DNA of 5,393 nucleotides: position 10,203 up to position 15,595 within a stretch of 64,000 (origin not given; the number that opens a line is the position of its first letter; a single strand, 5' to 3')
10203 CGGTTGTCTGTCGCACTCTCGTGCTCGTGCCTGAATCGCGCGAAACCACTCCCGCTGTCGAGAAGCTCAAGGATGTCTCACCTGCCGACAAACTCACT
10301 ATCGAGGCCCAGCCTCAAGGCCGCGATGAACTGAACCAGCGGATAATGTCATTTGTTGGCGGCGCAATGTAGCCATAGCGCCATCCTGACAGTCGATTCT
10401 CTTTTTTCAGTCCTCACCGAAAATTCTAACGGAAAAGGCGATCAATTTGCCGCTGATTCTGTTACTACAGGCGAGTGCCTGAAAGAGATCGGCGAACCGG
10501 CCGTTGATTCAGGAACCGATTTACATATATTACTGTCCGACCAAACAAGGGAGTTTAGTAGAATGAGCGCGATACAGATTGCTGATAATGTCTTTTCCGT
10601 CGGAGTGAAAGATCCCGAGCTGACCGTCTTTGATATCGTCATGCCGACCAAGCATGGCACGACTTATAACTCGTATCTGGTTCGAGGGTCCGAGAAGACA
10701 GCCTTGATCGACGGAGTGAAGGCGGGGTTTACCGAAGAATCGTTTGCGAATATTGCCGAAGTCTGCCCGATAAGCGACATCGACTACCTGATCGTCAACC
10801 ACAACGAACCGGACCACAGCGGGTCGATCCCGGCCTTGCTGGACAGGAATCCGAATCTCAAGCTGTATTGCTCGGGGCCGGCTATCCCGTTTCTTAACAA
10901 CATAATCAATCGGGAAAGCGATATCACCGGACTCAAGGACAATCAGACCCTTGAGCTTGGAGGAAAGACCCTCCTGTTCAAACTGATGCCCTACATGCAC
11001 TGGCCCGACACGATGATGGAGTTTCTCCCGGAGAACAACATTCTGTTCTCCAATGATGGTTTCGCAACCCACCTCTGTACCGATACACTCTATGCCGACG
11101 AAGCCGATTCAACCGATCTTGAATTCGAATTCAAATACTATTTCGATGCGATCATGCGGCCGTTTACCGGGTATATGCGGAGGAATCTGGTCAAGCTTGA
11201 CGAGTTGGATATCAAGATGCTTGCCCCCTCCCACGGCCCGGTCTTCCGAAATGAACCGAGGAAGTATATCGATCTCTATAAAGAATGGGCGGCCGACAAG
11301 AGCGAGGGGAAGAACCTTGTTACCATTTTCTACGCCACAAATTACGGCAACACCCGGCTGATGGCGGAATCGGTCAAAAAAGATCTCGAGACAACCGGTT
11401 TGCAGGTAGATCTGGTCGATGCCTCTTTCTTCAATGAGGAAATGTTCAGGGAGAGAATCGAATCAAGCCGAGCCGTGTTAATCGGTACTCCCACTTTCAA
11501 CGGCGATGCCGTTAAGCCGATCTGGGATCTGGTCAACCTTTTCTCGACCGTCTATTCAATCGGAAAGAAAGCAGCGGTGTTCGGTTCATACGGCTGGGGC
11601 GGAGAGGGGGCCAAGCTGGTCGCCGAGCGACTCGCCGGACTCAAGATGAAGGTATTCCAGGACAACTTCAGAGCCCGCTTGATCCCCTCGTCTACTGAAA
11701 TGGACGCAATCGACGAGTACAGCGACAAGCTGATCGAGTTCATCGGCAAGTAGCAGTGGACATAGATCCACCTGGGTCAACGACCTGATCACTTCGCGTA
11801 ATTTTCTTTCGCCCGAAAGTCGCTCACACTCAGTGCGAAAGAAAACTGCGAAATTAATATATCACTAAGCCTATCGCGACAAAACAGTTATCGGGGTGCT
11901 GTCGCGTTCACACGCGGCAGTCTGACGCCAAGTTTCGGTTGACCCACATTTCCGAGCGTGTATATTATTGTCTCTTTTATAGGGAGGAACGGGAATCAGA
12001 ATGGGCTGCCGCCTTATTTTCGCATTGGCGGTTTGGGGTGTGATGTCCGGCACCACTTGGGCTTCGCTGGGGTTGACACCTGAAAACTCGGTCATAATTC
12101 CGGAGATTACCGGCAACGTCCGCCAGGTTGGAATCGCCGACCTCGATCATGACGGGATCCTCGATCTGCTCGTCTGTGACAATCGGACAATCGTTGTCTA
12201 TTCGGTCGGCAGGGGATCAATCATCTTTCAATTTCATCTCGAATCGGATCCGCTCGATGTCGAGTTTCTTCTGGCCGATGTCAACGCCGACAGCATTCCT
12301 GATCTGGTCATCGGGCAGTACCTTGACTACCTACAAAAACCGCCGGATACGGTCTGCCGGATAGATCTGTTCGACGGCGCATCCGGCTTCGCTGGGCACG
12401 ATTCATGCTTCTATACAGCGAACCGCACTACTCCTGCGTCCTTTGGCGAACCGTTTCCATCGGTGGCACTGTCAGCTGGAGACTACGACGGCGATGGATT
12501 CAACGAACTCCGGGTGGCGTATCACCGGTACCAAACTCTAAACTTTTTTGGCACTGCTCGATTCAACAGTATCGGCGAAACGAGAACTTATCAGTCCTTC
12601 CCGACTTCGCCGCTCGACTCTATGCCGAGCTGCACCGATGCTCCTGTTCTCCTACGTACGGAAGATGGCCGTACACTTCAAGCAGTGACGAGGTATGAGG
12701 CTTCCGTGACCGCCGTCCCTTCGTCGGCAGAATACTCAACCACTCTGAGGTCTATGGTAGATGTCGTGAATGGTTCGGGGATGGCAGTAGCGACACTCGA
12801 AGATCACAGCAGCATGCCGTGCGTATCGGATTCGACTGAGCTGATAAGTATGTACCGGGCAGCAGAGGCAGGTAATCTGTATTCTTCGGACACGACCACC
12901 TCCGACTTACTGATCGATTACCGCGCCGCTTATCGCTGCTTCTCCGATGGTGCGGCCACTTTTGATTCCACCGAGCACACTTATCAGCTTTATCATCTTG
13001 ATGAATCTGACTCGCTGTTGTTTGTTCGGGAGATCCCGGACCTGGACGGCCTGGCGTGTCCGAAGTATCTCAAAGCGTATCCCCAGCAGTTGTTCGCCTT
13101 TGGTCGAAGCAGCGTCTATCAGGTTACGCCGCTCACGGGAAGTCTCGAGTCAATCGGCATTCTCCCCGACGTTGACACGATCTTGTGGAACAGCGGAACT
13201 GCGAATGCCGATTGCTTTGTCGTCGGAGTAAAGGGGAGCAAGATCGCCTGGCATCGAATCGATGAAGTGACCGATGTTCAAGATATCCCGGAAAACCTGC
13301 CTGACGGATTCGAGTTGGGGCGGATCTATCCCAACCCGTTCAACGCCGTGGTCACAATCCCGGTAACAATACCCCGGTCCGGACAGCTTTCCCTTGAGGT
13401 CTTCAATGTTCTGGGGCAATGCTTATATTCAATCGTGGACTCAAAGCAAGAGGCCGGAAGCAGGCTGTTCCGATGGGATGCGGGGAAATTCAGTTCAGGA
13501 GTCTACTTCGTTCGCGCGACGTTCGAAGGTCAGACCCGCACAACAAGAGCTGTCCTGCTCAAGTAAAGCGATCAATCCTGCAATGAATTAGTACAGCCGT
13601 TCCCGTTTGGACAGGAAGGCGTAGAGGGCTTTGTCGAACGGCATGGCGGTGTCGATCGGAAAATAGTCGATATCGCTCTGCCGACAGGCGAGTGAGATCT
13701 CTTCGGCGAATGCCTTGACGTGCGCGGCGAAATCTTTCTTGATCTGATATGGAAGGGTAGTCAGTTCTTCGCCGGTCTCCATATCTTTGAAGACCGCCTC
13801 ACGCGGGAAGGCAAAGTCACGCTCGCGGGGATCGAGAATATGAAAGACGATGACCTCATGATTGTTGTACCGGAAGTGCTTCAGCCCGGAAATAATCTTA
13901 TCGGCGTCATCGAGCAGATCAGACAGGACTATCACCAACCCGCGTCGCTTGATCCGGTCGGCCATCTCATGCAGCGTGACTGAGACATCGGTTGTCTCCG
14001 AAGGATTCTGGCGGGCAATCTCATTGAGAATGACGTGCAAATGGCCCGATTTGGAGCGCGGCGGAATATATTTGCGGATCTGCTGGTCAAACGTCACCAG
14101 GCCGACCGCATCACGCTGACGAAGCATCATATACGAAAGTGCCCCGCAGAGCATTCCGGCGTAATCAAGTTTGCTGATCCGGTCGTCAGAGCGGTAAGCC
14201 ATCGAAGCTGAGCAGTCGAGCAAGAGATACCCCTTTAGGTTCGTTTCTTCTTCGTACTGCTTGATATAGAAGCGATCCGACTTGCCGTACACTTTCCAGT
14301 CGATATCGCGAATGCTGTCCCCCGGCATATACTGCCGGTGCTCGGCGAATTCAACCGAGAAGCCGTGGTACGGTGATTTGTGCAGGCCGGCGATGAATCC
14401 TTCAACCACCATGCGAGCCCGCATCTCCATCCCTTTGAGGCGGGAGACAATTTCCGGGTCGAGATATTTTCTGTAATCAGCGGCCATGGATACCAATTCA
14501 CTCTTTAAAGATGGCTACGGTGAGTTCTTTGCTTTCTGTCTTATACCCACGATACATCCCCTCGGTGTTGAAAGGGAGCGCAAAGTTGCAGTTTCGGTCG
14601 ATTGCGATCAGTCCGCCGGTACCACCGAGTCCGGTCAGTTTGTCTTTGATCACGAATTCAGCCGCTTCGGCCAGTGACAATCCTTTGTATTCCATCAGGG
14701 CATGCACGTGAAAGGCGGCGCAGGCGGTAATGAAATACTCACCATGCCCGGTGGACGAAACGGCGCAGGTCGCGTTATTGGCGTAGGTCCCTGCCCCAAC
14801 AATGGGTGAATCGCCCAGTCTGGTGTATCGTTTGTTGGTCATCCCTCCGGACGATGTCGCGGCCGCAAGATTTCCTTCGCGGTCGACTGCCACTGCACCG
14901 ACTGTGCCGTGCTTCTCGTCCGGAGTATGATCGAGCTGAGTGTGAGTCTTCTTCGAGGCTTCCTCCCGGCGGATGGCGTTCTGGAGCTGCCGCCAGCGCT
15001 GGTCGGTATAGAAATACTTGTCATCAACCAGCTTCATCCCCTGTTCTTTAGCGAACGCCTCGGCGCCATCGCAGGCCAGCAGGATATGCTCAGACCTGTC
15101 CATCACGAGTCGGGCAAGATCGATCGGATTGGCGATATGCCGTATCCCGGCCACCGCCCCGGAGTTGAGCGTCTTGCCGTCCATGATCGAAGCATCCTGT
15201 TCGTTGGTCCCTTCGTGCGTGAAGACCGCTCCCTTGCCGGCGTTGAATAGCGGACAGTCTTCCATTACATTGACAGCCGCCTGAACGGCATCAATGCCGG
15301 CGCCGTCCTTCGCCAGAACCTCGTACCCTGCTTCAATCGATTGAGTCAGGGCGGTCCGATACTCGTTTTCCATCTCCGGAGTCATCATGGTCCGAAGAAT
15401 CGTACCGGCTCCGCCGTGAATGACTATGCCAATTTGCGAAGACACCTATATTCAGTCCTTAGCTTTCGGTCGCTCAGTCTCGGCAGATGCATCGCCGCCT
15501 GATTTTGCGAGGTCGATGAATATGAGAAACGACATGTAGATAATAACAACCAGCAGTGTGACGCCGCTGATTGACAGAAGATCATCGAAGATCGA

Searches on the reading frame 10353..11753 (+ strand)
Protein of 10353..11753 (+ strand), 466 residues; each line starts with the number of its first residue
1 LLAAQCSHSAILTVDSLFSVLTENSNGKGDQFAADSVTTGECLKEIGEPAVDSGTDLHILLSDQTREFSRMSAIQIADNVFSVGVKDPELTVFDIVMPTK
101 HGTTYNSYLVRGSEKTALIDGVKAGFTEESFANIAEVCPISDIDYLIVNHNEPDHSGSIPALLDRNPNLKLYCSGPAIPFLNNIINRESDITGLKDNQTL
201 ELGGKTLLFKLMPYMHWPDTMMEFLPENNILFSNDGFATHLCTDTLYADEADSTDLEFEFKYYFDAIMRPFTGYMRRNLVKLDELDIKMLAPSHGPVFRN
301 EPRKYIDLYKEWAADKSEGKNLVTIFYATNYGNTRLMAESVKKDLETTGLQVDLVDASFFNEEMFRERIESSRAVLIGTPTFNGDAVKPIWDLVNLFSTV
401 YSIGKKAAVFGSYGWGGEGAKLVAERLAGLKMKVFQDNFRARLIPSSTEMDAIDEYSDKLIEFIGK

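Call 39: search_protein_families(library=pfam, max_evalue=0.00001, proteins=[window:10353-11753:+])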
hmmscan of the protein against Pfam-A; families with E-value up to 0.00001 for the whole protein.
window:10353-11753:+ (466 aa): 3 families
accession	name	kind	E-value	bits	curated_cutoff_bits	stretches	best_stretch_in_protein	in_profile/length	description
PF19583.5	ODP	-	2.2e-23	83.6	27.2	1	105-295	3-194/194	ODP family beta lactamase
PF00258.30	Flavodoxin_1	-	1.7e-17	64.4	25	1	325-446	1-132/143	Flavodoxin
PF00753.33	Lactamase_B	-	3.3e-09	37.4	22.7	1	106-294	7-196/196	Metallo-beta-lactamase superfamily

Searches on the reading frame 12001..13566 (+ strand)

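Call 39: search_protein_families(library=pfam, max_evalue=0.00001, proteins=[window:12001-13566:+])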
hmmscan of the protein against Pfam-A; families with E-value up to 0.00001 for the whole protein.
window:12001-13566:+ (521 aa): 3 families
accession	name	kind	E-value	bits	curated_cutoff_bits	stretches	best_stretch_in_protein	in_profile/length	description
PF01839.29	FG-GAP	-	1e-09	38.5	22.1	0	156-170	4-18/37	FG-GAP repeat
PF18962.6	Por_Secre_tail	-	2.4e-09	37.8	27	1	442-516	1-72/75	Secretion system C-terminal sorting domain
PF13517.12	FG-GAP_3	-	2.4e-07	31.7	26.9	0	47-104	1-61/61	FG-GAP-like repeat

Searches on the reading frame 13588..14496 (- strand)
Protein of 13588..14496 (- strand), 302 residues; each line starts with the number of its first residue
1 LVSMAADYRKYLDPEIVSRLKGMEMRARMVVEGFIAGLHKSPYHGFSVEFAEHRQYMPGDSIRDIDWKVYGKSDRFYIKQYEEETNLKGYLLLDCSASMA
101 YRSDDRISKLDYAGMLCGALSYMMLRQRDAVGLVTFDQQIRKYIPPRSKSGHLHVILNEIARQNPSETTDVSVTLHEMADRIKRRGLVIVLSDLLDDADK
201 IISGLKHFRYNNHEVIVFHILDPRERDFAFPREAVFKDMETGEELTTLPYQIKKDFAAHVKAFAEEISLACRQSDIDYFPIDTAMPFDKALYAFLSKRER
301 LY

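Call 39: search_protein_families(library=pfam, max_evalue=0.00001, proteins=[window:13588-14496:-])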
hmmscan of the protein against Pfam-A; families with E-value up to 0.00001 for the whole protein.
window:13588-14496:- (302 aa): 2 families
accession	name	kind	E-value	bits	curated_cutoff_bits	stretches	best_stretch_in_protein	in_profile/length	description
PF01882.25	DUF58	-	9.4e-54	182.3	23.4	1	52-261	1-211/216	Protein of unknown function DUF58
PF13519.12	VWA_2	-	5e-09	37.2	27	1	91-193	3-105/107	von Willebrand factor type A domain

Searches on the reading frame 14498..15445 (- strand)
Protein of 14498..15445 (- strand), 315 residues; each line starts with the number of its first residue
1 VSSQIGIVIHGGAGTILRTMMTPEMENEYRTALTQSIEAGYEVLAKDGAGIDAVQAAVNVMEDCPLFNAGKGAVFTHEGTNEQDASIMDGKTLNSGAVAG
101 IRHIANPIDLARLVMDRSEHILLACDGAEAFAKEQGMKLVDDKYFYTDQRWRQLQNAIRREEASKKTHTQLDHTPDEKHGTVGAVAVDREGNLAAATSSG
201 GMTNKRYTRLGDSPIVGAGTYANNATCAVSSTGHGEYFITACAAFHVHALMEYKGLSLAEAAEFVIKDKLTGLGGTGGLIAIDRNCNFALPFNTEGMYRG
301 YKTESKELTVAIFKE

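Call 39: search_protein_families(library=pfam, max_evalue=0.00001, proteins=[window:14498-15445:-])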
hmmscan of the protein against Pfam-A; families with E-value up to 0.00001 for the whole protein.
window:14498-15445:- (315 aa): 1 family
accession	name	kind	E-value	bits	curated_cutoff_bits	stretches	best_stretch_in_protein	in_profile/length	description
PF01112.23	Asparaginase_2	-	2.5e-113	378.7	27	1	7-311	3-307/309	Asparaginase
